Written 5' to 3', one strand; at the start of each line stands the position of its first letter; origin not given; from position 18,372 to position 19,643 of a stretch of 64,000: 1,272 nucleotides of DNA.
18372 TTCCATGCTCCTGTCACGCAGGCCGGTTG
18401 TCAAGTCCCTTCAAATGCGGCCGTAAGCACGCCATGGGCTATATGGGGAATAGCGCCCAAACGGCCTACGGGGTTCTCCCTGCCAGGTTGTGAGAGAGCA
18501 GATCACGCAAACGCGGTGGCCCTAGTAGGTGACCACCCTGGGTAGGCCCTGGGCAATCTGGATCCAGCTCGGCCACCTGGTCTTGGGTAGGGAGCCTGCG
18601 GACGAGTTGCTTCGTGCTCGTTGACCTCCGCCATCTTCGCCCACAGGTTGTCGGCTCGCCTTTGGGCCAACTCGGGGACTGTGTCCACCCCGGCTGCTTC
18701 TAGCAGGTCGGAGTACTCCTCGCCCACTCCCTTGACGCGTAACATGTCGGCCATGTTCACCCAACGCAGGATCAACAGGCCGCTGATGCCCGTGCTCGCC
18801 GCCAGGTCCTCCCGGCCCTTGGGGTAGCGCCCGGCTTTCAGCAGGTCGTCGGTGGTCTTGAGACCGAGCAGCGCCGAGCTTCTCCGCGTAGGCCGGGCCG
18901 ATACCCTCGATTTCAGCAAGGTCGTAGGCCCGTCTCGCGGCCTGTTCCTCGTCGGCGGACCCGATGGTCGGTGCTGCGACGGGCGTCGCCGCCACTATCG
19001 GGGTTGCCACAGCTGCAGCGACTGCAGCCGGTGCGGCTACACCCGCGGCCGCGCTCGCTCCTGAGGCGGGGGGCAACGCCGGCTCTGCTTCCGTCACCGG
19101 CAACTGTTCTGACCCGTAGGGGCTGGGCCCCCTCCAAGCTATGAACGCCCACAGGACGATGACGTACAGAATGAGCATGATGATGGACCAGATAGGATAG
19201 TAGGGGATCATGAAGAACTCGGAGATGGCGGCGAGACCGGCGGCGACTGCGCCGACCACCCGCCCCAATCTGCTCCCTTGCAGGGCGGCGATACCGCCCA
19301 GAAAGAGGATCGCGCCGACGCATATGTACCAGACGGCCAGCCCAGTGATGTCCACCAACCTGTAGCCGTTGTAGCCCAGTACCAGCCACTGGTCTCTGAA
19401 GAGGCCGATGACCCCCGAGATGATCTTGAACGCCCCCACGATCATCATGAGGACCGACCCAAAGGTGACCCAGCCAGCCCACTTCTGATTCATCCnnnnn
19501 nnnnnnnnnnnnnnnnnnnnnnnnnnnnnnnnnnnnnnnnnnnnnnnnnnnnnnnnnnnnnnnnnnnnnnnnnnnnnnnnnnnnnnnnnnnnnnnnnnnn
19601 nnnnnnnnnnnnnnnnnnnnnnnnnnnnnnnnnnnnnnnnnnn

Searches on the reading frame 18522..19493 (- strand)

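Call 31: search_protein_families(library=pfam, proteins=[window:18522-19493:-], max_evalue=0.0001)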
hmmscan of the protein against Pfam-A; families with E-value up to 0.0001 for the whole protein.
window:18522-19493:- (323 aa): 1 family
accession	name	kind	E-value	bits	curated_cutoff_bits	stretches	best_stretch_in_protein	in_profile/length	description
PF23636.1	DUF7144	-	6.3e-25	88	27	1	8-121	1-114/115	Domain of unknown function (DUF7144)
